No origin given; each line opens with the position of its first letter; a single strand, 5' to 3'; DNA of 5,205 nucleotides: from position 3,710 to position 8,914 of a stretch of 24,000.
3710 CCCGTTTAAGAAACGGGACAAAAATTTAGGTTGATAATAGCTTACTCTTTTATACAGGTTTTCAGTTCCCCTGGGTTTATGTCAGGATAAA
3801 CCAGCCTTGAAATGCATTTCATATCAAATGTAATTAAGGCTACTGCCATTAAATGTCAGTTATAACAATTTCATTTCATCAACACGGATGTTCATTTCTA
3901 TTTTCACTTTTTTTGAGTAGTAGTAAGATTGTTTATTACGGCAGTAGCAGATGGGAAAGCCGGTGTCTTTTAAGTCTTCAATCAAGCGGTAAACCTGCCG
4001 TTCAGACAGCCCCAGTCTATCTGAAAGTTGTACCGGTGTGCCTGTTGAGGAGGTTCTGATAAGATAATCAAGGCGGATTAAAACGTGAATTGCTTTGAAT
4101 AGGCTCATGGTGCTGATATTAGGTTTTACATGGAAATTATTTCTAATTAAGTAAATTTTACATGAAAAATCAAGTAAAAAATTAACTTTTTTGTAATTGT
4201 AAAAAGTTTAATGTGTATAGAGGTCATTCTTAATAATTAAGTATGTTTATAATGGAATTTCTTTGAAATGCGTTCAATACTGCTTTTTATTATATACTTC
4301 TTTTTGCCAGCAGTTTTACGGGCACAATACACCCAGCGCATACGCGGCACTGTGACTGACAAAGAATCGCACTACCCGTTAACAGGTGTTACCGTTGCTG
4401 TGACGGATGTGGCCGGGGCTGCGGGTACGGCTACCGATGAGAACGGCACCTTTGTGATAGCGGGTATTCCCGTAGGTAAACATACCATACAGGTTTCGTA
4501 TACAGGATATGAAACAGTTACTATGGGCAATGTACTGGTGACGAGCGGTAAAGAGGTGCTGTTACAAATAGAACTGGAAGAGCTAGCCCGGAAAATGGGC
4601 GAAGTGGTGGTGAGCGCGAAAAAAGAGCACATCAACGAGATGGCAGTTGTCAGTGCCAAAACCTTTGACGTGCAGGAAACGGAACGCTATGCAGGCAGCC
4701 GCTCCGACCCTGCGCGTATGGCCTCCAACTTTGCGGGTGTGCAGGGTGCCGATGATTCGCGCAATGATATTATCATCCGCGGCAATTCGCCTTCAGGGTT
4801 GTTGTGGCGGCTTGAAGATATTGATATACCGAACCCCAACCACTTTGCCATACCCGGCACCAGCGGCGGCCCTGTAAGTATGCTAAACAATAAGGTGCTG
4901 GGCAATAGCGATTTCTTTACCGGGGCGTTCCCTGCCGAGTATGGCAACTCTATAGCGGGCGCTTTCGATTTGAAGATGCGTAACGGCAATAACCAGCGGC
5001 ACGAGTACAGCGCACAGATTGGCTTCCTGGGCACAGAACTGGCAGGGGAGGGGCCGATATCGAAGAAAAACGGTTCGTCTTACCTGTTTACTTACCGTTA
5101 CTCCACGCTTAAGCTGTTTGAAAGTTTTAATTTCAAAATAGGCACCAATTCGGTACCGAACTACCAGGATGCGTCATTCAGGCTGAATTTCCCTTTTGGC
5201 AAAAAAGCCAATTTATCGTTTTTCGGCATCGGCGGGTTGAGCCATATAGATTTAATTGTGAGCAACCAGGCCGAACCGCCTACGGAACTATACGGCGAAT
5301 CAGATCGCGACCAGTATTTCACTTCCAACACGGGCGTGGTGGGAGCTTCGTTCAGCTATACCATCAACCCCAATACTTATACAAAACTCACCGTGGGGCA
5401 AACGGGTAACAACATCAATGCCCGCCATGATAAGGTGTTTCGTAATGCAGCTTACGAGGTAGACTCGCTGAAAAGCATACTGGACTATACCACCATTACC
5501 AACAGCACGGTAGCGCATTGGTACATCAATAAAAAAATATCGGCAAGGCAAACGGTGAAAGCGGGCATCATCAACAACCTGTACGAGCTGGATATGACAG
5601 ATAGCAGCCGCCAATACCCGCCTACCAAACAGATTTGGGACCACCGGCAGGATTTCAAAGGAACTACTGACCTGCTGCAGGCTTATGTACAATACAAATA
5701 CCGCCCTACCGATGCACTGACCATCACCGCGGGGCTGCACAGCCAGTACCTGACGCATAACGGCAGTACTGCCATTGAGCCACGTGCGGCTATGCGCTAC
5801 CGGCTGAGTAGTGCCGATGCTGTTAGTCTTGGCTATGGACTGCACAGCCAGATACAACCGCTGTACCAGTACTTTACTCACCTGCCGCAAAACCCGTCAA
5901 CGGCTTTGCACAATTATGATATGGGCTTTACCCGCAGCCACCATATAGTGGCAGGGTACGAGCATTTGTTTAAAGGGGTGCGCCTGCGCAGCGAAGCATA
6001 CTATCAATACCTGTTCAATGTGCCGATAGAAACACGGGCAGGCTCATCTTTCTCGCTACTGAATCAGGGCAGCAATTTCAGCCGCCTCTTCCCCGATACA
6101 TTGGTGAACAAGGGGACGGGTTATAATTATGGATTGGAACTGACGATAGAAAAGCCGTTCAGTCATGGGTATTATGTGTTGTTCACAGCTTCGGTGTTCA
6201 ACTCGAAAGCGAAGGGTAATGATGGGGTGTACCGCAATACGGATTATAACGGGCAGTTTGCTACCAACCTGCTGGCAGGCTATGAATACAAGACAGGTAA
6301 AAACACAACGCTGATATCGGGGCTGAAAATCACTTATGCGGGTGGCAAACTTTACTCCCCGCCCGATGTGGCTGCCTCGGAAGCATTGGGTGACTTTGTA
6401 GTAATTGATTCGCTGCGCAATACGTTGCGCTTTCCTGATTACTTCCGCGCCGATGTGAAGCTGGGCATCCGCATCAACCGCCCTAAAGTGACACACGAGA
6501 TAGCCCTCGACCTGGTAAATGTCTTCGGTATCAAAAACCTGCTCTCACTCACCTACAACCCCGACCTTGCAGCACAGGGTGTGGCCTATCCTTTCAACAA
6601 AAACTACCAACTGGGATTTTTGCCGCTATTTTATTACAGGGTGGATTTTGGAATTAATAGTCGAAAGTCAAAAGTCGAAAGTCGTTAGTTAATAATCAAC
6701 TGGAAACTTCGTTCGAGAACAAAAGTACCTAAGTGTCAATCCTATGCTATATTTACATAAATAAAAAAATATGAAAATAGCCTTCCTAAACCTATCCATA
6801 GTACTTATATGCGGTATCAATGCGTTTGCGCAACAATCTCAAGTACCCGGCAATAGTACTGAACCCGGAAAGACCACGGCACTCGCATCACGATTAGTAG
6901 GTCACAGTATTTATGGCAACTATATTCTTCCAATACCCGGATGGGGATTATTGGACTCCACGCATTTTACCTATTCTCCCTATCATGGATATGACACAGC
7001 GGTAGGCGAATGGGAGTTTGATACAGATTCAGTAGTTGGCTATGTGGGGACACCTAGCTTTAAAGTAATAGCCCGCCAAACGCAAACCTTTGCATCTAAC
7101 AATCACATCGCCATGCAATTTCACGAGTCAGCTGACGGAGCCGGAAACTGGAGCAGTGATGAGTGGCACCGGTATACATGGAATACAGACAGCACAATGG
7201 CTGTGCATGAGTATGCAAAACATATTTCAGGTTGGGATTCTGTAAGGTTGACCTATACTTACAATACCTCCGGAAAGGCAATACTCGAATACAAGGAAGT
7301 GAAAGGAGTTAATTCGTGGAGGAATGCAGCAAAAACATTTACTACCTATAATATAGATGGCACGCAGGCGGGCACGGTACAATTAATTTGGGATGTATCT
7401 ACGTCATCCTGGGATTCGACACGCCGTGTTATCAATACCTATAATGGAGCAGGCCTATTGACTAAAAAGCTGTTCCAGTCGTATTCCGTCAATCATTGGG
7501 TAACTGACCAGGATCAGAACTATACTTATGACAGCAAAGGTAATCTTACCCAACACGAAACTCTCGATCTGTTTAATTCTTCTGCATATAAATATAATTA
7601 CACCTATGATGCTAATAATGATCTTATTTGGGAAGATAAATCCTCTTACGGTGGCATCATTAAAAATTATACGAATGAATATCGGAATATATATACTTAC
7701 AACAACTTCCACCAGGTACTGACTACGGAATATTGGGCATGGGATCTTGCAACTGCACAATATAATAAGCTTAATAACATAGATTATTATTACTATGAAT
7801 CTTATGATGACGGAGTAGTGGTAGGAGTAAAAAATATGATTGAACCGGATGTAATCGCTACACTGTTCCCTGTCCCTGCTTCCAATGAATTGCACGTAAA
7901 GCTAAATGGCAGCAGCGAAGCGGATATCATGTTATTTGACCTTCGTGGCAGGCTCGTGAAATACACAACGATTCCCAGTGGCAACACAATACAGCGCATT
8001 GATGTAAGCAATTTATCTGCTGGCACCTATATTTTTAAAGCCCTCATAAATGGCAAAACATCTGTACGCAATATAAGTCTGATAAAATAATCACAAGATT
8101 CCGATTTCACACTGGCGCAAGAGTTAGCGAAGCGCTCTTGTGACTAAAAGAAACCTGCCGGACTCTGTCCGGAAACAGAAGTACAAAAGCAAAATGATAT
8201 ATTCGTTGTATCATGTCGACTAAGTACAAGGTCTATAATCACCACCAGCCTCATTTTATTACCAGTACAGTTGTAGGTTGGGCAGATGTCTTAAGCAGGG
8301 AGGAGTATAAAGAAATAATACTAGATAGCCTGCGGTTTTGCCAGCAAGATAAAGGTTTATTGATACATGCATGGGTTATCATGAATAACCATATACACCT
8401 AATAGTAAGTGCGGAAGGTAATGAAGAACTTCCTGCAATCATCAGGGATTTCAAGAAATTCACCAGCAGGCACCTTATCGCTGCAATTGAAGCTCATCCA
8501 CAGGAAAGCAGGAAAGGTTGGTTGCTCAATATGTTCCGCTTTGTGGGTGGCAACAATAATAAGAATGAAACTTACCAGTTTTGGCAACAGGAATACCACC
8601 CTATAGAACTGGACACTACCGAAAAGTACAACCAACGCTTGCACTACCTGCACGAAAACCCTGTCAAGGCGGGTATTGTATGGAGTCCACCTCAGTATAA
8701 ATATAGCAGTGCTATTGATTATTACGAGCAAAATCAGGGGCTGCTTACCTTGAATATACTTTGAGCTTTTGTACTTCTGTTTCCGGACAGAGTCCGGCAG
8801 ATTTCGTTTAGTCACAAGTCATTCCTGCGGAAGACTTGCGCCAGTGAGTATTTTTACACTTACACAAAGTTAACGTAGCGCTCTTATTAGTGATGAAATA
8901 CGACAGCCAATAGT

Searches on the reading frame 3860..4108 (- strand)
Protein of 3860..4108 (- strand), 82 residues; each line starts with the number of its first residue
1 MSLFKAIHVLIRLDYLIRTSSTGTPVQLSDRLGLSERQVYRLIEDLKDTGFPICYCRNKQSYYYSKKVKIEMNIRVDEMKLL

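Call 60: search_protein_families(library=pfam, proteins=[window:3860-4108:-], max_evalue=1)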
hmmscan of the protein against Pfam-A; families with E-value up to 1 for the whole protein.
window:3860-4108:- (82 aa): 12 families
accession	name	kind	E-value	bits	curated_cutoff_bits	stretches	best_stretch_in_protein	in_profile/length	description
PF08279.18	HTH_11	-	1.5e-05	25.3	25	1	15-53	8-46/55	HTH domain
PF13551.12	HTH_29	-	0.00061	20.3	28.1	1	23-49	11-39/64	Winged helix-turn helix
PF13384.12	HTH_23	-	0.0022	18.2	24.6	1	24-51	19-46/50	Homeodomain-like domain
PF09339.16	HTH_IclR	-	0.0032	17.6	22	1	13-51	9-47/52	IclR helix-turn-helix domain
PF13730.12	HTH_36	-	0.0038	17.4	25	1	28-51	31-54/55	Helix-turn-helix domain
PF13412.12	HTH_24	-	0.014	15.4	21.9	1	24-51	19-46/48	Winged helix-turn-helix DNA-binding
PF22315.2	PF0095-like_C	-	0.015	15.9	27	1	27-47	4-24/43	PF0095-like, C-terminal domain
PF22451.2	NirdL-like_HTH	-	0.025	14.6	27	1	28-50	22-44/47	Siroheme decarboxylase NirDL-like HTH domain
PF01978.25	TrmB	-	0.037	14.3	25.6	1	23-51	23-51/68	Sugar-specific transcriptional regulator TrmB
PF12728.13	HTH_17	-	0.056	14.2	27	1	24-44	3-23/51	Helix-turn-helix domain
PF08280.17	HTH_Mga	-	0.086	13.3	23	1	14-52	12-48/59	M protein trans-acting positive regulator (MGA) HTH domain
PF12802.13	MarR_2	-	0.11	13.1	27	0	24-50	22-48/61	MarR family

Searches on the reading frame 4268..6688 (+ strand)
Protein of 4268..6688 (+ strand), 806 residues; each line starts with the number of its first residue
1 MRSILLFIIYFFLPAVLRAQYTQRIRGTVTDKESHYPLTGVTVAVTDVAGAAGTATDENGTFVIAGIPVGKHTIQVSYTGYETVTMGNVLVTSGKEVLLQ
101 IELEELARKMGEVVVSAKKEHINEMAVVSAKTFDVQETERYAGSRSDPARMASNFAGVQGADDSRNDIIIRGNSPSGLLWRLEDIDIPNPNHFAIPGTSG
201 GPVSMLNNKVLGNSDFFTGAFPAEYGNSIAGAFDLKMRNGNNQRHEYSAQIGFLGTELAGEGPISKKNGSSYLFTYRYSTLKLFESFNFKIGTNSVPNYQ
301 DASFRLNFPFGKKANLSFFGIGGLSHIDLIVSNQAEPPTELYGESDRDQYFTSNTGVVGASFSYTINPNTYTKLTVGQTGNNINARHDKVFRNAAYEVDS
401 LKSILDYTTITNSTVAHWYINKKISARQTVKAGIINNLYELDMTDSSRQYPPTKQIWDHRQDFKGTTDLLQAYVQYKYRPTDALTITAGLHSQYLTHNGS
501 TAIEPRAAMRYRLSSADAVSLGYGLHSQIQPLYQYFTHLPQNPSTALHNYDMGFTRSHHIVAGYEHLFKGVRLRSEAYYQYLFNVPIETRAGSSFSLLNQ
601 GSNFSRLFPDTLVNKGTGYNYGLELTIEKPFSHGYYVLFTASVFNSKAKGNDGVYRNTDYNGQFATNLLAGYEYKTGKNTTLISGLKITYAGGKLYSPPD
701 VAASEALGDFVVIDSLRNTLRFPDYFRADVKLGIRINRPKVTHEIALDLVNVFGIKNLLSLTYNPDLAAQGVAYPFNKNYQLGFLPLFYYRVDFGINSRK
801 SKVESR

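Call 6: search_protein_families(library=ncbifam, proteins=[window:4268-6688:+], max_evalue=0.01)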
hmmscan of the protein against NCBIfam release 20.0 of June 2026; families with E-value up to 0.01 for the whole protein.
window:4268-6688:+ (806 aa): 2 families
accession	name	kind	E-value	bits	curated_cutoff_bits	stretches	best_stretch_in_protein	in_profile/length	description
NF052345.1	S_layer_anammox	exception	1.4e-09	36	1400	1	20-135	1310-1423/1596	Kustd1514 family S-layer glycoprotein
NF053692.1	BamP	equivalog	0.0023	17.4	230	1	2-147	2-141/251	BamP family beta-barrel-assembly machinery protein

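Call 7: search_protein_families(library=pfam, proteins=[window:4268-6688:+], max_evalue=0.01)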
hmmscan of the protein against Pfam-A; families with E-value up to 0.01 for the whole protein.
window:4268-6688:+ (806 aa): 4 families
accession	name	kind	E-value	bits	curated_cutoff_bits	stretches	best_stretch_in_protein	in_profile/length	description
PF13715.12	CarbopepD_reg_2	-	1.6e-16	60.6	32.2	1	25-115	1-88/88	CarboxypepD_reg-like domain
PF13620.12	CarboxypepD_reg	-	8e-16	58.6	32.3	1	25-103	2-81/82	Carboxypeptidase regulatory-like domain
PF08308.17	PEGA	-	0.0008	19.7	20.8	1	65-105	30-69/71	PEGA domain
PF25020.1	TTR_TEN1-4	-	0.0068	16.7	27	0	24-66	8-49/86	Teneurin TTR-like domain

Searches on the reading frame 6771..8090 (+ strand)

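Call 6: search_protein_families(library=ncbifam, proteins=[window:6771-8090:+], max_evalue=0.01)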
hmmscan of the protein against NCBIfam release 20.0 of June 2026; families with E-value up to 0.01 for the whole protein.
window:6771-8090:+ (439 aa): 3 families
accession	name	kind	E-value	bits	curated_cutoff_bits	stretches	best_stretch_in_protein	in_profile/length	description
TIGR04183.1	Por_Secre_tail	domain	9.4e-10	38.3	23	1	365-433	1-67/72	T9SS type A sorting domain-containing protein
NF052644.1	T9SS_DNase_Rie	equivalog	1.7e-05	24.3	260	1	382-435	198-248/251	T9SS-dependent surface endonuclease, AS87_RS02955 family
NF033708.1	T9SS_Cterm_ChiA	domain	0.002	18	40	0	385-424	3-41/55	T9SS sorting signal type C domain-containing protein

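Call 7: search_protein_families(library=pfam, proteins=[window:6771-8090:+], max_evalue=0.01)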
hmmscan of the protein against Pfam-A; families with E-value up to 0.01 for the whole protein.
window:6771-8090:+ (439 aa): 1 family
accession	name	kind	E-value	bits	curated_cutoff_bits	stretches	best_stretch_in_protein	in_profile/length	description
PF18962.6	Por_Secre_tail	-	2.7e-11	44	27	1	365-432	1-70/75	Secretion system C-terminal sorting domain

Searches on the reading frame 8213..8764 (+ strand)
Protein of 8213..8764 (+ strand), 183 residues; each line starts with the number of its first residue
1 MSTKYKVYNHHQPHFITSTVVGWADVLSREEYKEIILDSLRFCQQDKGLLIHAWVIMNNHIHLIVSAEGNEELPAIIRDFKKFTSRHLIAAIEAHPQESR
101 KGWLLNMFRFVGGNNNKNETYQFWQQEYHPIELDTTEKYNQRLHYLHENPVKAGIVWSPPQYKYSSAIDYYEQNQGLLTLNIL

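Call 6: search_protein_families(library=ncbifam, proteins=[window:8213-8764:+], max_evalue=0.01)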
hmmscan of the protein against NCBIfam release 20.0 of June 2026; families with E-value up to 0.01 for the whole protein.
window:8213-8764:+ (183 aa): 2 families
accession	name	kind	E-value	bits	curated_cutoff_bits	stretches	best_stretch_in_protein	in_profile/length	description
NF047646.1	REP_Tyr_transpos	equivalog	2e-30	105.6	80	1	6-165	4-146/146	REP-associated tyrosine transposase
NF033573.1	transpos_IS200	equivalog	1.8e-07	31.4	55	1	25-107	24-107/126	IS200/IS605 family transposase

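Call 7: search_protein_families(library=pfam, proteins=[window:8213-8764:+], max_evalue=0.01)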
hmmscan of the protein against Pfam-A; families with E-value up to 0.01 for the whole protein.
window:8213-8764:+ (183 aa): 1 family
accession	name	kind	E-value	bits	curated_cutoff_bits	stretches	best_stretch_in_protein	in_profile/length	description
PF01797.21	Y1_Tnp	-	6.6e-08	33.1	23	1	25-98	18-90/121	Transposase IS200 like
